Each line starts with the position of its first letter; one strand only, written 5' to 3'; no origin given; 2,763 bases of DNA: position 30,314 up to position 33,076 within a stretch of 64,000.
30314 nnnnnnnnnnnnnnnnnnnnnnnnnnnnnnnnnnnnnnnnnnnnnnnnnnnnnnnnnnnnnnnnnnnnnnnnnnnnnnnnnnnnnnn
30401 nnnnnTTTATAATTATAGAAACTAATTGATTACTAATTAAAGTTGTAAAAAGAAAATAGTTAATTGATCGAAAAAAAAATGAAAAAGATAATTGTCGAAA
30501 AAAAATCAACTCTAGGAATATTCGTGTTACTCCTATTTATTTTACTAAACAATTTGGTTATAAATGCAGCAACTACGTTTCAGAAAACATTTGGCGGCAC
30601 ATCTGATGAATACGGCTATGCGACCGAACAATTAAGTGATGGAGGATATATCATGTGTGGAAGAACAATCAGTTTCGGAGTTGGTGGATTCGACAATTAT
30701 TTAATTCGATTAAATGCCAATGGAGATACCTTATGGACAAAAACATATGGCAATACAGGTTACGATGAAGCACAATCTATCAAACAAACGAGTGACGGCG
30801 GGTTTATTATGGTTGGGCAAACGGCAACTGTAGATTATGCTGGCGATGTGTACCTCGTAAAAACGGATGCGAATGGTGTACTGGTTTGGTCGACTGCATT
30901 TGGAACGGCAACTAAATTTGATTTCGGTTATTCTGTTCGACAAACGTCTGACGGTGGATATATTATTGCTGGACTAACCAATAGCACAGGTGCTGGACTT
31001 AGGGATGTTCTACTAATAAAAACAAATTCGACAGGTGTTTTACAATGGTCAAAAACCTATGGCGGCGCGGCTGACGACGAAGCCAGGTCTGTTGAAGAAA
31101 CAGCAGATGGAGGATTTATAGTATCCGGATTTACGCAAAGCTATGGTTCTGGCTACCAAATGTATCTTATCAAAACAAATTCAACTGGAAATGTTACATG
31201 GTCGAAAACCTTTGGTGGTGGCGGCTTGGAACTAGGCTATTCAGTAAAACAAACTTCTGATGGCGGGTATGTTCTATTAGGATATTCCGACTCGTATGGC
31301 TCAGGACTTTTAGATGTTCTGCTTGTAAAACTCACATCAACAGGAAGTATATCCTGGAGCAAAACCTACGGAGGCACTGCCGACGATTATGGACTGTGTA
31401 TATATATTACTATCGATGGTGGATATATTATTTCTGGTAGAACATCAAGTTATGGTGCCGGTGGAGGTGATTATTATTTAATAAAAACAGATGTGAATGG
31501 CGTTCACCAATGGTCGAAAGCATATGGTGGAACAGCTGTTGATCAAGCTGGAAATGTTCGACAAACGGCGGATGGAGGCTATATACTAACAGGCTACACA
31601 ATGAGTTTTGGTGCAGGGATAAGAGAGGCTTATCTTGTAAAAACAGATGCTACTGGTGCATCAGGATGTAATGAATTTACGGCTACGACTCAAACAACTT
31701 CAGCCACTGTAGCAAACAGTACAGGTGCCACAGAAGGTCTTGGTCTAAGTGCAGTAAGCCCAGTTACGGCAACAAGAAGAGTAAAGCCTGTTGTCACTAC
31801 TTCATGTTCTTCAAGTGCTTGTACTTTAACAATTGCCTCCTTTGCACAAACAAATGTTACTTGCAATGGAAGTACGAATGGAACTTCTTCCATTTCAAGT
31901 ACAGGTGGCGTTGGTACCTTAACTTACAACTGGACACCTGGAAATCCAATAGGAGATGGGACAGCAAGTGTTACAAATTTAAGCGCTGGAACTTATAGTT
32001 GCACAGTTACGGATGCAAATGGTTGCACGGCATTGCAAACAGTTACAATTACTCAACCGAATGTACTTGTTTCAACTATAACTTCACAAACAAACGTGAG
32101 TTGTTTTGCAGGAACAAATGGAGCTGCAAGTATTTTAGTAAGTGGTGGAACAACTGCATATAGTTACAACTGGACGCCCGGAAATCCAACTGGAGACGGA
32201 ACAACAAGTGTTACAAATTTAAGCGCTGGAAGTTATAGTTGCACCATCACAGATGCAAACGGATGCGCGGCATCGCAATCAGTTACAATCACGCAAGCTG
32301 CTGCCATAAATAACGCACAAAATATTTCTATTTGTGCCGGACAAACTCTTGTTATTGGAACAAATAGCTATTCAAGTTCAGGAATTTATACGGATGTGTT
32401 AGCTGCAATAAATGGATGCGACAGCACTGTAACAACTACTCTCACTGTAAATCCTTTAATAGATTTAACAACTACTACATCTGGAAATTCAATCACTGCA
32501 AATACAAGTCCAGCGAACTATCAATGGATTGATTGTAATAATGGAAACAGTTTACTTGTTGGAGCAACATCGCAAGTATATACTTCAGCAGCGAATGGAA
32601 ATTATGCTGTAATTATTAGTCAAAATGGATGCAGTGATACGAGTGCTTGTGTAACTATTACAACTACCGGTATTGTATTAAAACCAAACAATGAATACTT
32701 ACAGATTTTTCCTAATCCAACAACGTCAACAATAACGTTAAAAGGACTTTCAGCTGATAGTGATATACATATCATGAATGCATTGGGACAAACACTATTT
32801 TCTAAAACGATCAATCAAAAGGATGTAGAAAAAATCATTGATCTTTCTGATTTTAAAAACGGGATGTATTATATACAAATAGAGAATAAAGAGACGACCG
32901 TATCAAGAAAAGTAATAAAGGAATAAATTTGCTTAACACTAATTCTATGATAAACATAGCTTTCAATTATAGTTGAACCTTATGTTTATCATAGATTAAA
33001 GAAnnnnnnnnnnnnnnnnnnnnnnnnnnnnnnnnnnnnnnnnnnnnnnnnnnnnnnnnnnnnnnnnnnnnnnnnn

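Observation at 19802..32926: Three consecutive T9SS cargo genes (1080, 2443, 820 aa) assembled from one shared domain toolkit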

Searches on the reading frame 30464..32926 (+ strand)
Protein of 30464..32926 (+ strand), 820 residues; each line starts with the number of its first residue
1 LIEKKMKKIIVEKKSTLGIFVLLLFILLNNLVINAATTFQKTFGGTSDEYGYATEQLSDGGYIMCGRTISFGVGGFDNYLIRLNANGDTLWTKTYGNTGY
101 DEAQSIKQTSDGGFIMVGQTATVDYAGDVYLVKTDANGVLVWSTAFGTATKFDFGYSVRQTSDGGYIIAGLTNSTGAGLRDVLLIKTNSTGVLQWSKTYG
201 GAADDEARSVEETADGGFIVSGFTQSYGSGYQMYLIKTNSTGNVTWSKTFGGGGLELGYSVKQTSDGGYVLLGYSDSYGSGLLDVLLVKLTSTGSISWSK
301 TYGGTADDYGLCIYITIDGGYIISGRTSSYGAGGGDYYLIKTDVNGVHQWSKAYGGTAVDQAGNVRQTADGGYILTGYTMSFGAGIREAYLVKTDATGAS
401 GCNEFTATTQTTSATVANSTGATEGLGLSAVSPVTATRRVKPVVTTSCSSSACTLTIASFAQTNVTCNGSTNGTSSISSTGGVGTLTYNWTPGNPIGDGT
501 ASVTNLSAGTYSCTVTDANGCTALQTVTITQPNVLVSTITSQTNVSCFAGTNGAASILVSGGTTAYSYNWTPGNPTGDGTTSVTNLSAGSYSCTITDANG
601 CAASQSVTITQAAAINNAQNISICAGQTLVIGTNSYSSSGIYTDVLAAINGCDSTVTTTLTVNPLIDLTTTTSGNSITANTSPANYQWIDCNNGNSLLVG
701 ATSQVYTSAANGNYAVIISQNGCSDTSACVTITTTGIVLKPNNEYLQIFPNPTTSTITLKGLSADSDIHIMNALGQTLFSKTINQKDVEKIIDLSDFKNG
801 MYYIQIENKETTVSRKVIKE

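Call 3: search_protein_families(library=pfam, proteins=[window:30464-32926:+], max_evalue=0.01)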
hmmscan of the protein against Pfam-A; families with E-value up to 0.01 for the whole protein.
window:30464-32926:+ (820 aa): 4 families
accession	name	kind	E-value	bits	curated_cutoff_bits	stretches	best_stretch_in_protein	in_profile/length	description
PF18962.6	Por_Secre_tail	-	6.4e-14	52.4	27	1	748-818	1-74/75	Secretion system C-terminal sorting domain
PF13573.12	SprB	-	1.5e-11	44.2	28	2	540-574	2-36/37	SprB repeat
PF11589.14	DUF3244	-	0.00094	19.6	25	1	762-813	38-90/96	Domain of unknown function (DUF3244)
PF17164.10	DUF5122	-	0.0062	17.2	27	0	58-88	2-31/36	Domain of unknown function (DUF5122) beta-propeller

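Call 4: search_protein_families(library=ncbifam, proteins=[window:30464-32926:+], max_evalue=0.01)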
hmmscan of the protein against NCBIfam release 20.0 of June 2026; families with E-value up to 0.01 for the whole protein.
window:30464-32926:+ (820 aa): 2 families
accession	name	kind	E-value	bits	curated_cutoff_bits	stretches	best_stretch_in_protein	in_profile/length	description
TIGR04183.1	Por_Secre_tail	domain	9.3e-13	48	23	1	748-820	1-72/72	T9SS type A sorting domain-containing protein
TIGR02608.1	delta_60_rpt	domain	9.7e-12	44.6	76.5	1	258-295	3-39/55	delta-60 repeat domain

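Call 29: find_homologous_proteins(query=window:30464-32926:+, max_evalue=1e-10)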
Query window:30464-32926:+ (820 aa): 7988 proteins with E <= 1e-10 among 8000 candidates; the best 120 are listed.
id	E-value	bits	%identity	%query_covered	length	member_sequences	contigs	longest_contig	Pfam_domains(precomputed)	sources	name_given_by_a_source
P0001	0.0e+0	2025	82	90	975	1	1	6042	PF13573.13,PF18962.8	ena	-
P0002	0.0e+0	1965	84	80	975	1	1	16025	PF13573.13,PF18962.8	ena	-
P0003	0.0e+0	1892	90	76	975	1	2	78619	PF13573.13,PF18962.8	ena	-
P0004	0.0e+0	1879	85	99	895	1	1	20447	PF13573.13,PF18962.8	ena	-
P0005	0.0e+0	1845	72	99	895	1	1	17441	PF13573.13,PF18962.8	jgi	-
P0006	0.0e+0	1803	80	99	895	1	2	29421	PF13573.13,PF18962.8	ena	-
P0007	0.0e+0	1782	80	99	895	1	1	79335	PF13573.13,PF18962.8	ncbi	-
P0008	0.0e+0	1774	79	99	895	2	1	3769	PF13573.13,PF18962.8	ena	-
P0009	0.0e+0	1738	99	99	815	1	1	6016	PF13573.13,PF18962.8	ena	-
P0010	0.0e+0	1737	98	99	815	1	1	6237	PF13573.13,PF18962.8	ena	-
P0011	0.0e+0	1720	97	99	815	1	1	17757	PF13573.13,PF18962.8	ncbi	-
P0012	0.0e+0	1715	97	99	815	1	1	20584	PF13573.13,PF18962.8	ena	-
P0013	0.0e+0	1656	93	99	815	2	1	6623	PF13573.13,PF18962.8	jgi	jgi:Secretion system C-terminal sorting domain/SprB repeat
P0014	0.0e+0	1630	91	99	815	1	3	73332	PF13573.13,PF18962.8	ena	-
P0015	0.0e+0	1618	90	99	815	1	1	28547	PF13573.13,PF18962.8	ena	-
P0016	0.0e+0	1604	90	99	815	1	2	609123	PF13573.13,PF18962.8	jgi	jgi:hypothetical protein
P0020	0.0e+0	1062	49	44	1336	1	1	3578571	PF26094.1,PF20431.5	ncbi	ncbi:MAG: hypothetical protein JSV49_11805, partial [Thermoplasmata archaeon]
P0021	0.0e+0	1056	45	45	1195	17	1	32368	PF26094.1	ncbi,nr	ncbi:MAG: hypothetical protein QF912_00525 [Dehalococcoidales bacterium]|nr:hypothetical protein [De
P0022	8.3e-283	959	63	84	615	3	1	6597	PF13573.13,PF18962.8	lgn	-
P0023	1.4e-279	948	58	98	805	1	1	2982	PF13573.13,PF18962.8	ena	-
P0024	2.9e-265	901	44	48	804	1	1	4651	PF26094.1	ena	-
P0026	1.5e-252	859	38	87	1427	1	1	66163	PF13573.13,PF18962.8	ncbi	ncbi:MAG: T9SS type A sorting domain-containing protein [Bacteroidota bacterium]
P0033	6.1e-213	728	36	44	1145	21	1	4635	PF13360.14,PF17164.11,PF17957.8,PF25293.2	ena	-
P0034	7.4e-211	721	36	86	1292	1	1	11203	PF13573.13,PF23585.2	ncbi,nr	ncbi:MAG: SprB repeat-containing protein, partial [Flavobacteriales bacterium]|nr:SprB repeat-contai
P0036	4.3e-207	708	49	98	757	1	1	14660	PF00801.27,PF18962.8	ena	-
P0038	1.1e-206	707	49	98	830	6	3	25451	PF18962.8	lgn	-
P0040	6.6e-206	705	51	98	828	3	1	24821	PF18962.8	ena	-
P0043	2.5e-202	693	49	46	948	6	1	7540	PF17164.11,PF03160.21,PF25293.2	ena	-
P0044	3.9e-200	685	39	72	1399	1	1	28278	PF13573.13,PF23585.2,PF18962.8,PF06832.19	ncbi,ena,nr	ncbi:MAG: T9SS type A sorting domain-containing protein [Cytophagales bacterium]|nr:T9SS type A sort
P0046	1.4e-198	680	48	43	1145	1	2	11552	PF17164.11,PF03160.21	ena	-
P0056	2.2e-189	650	40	47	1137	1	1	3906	PF26094.1,PF00801.27,PF17164.11,PF18911.7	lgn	-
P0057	7.2e-189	648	42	51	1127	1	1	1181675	PF26094.1,PF00801.27,PF17164.11,PF18998.7,PF24005.2,PF18911.7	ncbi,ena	-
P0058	1.2e-187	644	46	47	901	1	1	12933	PF26094.1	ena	-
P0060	2.5e-186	640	48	44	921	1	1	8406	PF17164.11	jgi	-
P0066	1.7e-182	627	35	83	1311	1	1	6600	PF13573.13,PF18962.8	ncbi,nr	ncbi:MAG: T9SS type A sorting domain-containing protein [Flavobacteriales bacterium]|nr:T9SS type A 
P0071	3.9e-180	619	38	88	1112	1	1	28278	PF13573.13,PF13585.13,PF23585.2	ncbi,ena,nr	ncbi:MAG: T9SS type B sorting domain-containing protein [Cytophagales bacterium]|nr:T9SS type B sort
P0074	2.9e-179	616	46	48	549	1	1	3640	PF26094.1,PF18962.8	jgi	jgi:hypothetical protein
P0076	1.0e-178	615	-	-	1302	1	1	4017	PF17164.11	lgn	-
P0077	2.1e-178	614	47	43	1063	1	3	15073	PF17164.11,PF03160.21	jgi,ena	-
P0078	3.5e-178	613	47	45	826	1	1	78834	PF26094.1,PF17164.11,PF21025.3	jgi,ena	-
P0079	4.2e-178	613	40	47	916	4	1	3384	PF26094.1,PF00801.27,PF18204.7,PF03272.19,PF18911.7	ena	-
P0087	3.6e-173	596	47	44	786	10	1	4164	PF13360.14,PF17164.11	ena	-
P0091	2.3e-171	590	40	52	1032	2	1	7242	PF26094.1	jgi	jgi:hypothetical protein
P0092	1.7e-170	587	44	48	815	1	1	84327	PF26094.1,PF03272.19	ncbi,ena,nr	ncbi:MAG: hypothetical protein K8R25_17645 [Methanosarcinales archaeon]|nr:hypothetical protein [Met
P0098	2.3e-168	580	44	47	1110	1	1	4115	PF26094.1,PF00801.27,PF17164.11,PF18911.7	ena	-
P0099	2.7e-168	580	46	44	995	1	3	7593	PF17164.11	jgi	jgi:uncharacterized delta-60 repeat protein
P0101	2.2e-167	577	42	49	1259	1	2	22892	PF26094.1,PF17164.11,PF18370.8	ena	-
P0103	1.3e-166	575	44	44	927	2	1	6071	PF26094.1,PF00801.27,PF18911.7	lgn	-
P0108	1.3e-164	568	50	40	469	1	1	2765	PF26094.1,PF18962.8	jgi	jgi:uncharacterized protein YuzE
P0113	3.9e-163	563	39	52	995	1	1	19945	PF26094.1,PF17164.11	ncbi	-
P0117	2.3e-162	561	48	44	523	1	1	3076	PF17164.11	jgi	-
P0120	7.6e-161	556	44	49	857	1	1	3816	PF26094.1,PF13418.13,PF00801.27,PF18911.7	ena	-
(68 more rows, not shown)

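Call 30: find_encoding_contigs(protein=P0007, flank=10000, max_places=2)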
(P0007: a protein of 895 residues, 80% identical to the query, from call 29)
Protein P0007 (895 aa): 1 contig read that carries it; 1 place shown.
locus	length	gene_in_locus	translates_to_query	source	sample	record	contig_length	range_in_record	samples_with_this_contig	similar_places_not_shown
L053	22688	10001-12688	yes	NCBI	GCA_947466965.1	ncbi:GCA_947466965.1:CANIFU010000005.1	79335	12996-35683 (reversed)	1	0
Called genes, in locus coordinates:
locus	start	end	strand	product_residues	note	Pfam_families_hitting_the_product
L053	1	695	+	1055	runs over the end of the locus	PF07494:Reg_prop (faint), PF07495:Y_Y_Y, PF07228:SpoIIE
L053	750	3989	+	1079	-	PF13573:SprB, PF00801:PKD, PF18911:PKD_4, PF00801:PKD (weak), PF18911:PKD_4, PF00801:PKD, PF18911:PKD_4, PF18962:Por_Secre_tail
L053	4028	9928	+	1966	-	PF06739:SBBP, PF13573:SprB (weak), PF23585:DUF7137 (faint), PF13573:SprB, PF18962:Por_Secre_tail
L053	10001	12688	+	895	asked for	PF13573:SprB, PF18962:Por_Secre_tail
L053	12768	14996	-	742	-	PF18072:FGAR-AT_linker, PF00586:AIRS, PF02769:AIRS_C, PF00586:AIRS, PF02769:AIRS_C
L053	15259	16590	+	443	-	-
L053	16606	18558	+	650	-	PF00324:AA_permease, PF13520:AA_permease_2, PF03845:Spore_permease (weak), PF13906:AA_permease_C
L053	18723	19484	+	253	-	PF00106:adh_short, PF08659:KR, PF13561:adh_short_C2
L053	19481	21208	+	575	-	PF07969:Amidohydro_3, PF01979:Amidohydro_1 (weak)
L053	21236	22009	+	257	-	PF13568:OMP_b-brl_2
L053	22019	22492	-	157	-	PF08818:DUF1801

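Call 31: find_encoding_contigs(protein=P0016, flank=10000, max_places=2)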
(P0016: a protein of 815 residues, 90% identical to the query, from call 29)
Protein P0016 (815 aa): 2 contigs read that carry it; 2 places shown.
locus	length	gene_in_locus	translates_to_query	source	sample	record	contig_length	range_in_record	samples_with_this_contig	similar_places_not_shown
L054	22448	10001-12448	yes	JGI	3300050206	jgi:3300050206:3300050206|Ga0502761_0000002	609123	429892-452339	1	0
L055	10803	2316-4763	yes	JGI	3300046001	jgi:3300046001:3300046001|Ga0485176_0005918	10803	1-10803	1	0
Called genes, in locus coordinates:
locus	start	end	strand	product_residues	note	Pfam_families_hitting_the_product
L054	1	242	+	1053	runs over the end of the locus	PF07494:Reg_prop (faint), PF07495:Y_Y_Y, PF07228:SpoIIE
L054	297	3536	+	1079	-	PF13573:SprB, PF00801:PKD, PF18911:PKD_4, PF00801:PKD, PF18911:PKD_4, PF00801:PKD, PF18911:PKD_4, PF18962:Por_Secre_tail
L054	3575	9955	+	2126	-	PF06739:SBBP, PF13573:SprB, PF23585:DUF7137 (faint), PF13573:SprB, PF18962:Por_Secre_tail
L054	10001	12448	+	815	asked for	PF13573:SprB, PF18962:Por_Secre_tail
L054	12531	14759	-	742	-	PF18072:FGAR-AT_linker, PF00586:AIRS, PF02769:AIRS_C, PF00586:AIRS, PF02769:AIRS_C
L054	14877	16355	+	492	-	-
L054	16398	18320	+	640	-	PF00324:AA_permease, PF13520:AA_permease_2, PF03845:Spore_permease (weak), PF13906:AA_permease_C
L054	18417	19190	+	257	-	PF00106:adh_short, PF08659:KR, PF13561:adh_short_C2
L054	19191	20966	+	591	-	PF07969:Amidohydro_3, PF01979:Amidohydro_1 (weak)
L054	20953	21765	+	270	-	PF13568:OMP_b-brl_2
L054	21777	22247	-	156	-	PF08818:DUF1801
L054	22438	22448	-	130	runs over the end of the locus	-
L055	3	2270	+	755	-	?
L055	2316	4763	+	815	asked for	PF13573:SprB, PF18962:Por_Secre_tail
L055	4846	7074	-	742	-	PF18072:FGAR-AT_linker, PF00586:AIRS, PF02769:AIRS_C, PF00586:AIRS, PF02769:AIRS_C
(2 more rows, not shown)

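Call 34: find_encoding_contigs(protein=P0003, flank=10000, max_places=2)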
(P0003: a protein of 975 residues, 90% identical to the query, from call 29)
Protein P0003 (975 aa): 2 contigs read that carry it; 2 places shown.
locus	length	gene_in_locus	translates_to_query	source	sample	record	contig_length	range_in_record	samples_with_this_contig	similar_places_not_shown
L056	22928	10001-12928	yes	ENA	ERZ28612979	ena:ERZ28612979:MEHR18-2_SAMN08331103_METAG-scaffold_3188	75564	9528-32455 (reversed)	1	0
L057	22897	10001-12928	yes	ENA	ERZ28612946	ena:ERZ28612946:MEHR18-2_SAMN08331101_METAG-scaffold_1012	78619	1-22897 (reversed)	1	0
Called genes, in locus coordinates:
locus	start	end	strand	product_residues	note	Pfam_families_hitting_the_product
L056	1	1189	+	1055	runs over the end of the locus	PF07494:Reg_prop (faint), PF07495:Y_Y_Y, PF07228:SpoIIE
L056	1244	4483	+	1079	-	PF13573:SprB, PF00801:PKD, PF18911:PKD_4, PF00801:PKD (weak), PF18911:PKD_4, PF00801:PKD, PF18911:PKD_4, PF18962:Por_Secre_tail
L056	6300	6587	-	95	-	-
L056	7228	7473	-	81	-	-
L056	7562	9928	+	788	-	PF13573:SprB, PF18962:Por_Secre_tail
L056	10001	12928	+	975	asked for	PF13573:SprB, PF18962:Por_Secre_tail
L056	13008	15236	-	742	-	PF18072:FGAR-AT_linker, PF00586:AIRS, PF02769:AIRS_C, PF00586:AIRS, PF02769:AIRS_C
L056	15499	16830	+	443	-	-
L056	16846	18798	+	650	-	PF00324:AA_permease, PF13520:AA_permease_2, PF03845:Spore_permease (weak), PF13906:AA_permease_C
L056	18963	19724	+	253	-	PF00106:adh_short, PF08659:KR, PF13561:adh_short_C2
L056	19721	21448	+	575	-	PF07969:Amidohydro_3, PF01979:Amidohydro_1 (weak)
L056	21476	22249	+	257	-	PF13568:OMP_b-brl_2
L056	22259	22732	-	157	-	PF08818:DUF1801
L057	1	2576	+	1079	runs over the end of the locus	PF13573:SprB, PF00801:PKD, PF18911:PKD_4, PF00801:PKD (weak), PF18911:PKD_4, PF00801:PKD, PF18911:PKD_4, PF18962:Por_Secre_tail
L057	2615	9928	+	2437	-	PF06739:SBBP, PF13573:SprB (weak), PF23585:DUF7137 (faint), PF13573:SprB, PF18962:Por_Secre_tail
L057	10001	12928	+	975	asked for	PF13573:SprB, PF18962:Por_Secre_tail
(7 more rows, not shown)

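Call 35: find_encoding_contigs(protein=P0014, flank=10000, max_places=2)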
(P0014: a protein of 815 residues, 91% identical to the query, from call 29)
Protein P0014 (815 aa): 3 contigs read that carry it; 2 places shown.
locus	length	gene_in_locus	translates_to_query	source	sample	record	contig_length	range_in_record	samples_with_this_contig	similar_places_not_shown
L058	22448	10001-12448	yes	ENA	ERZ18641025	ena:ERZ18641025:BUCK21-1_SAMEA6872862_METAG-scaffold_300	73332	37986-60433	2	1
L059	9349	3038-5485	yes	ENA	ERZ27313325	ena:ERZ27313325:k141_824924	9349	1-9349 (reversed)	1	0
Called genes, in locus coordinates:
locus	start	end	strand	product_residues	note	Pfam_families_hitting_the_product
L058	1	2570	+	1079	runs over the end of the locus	PF13573:SprB, PF00801:PKD, PF18911:PKD_4, PF00801:PKD (weak), PF18911:PKD_4, PF00801:PKD, PF18911:PKD_4, PF18962:Por_Secre_tail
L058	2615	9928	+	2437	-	PF06739:SBBP, PF13573:SprB (weak), PF23585:DUF7137 (faint), PF13573:SprB, PF18962:Por_Secre_tail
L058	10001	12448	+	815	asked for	PF13573:SprB, PF18962:Por_Secre_tail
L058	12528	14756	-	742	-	PF18072:FGAR-AT_linker, PF00586:AIRS, PF02769:AIRS_C, PF00586:AIRS, PF02769:AIRS_C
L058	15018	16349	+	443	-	-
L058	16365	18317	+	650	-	PF00324:AA_permease, PF13520:AA_permease_2, PF03845:Spore_permease (weak), PF13906:AA_permease_C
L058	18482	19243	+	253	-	PF00106:adh_short, PF08659:KR, PF13561:adh_short_C2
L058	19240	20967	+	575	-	PF07969:Amidohydro_3, PF01979:Amidohydro_1 (weak)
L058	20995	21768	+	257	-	PF13568:OMP_b-brl_2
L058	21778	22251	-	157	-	PF08818:DUF1801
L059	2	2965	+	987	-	?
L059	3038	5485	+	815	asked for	PF13573:SprB, PF18962:Por_Secre_tail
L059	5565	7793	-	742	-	PF18072:FGAR-AT_linker, PF00586:AIRS, PF02769:AIRS_C, PF00586:AIRS, PF02769:AIRS_C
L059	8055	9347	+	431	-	?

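Call 36: find_encoding_contigs(protein=P0012, flank=10000, max_places=2)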
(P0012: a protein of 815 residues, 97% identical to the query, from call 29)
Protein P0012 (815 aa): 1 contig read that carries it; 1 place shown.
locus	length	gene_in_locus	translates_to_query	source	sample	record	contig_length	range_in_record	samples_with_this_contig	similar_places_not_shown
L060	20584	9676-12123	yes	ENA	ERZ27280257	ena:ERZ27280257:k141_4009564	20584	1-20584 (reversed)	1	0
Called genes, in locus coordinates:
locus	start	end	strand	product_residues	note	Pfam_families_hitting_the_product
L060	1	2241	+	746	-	?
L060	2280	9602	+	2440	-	PF06739:SBBP (weak), PF13573:SprB (weak), PF23585:DUF7137 (faint), PF13573:SprB, PF18962:Por_Secre_tail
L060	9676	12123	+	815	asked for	PF13573:SprB, PF18962:Por_Secre_tail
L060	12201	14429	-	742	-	PF18072:FGAR-AT_linker, PF00586:AIRS, PF02769:AIRS_C, PF00586:AIRS, PF02769:AIRS_C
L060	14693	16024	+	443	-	-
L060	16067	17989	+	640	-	PF00324:AA_permease, PF13520:AA_permease_2, PF03845:Spore_permease (weak), PF13906:AA_permease_C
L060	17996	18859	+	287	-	PF23441:SDR (weak), PF00106:adh_short, PF08659:KR, PF13561:adh_short_C2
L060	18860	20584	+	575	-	?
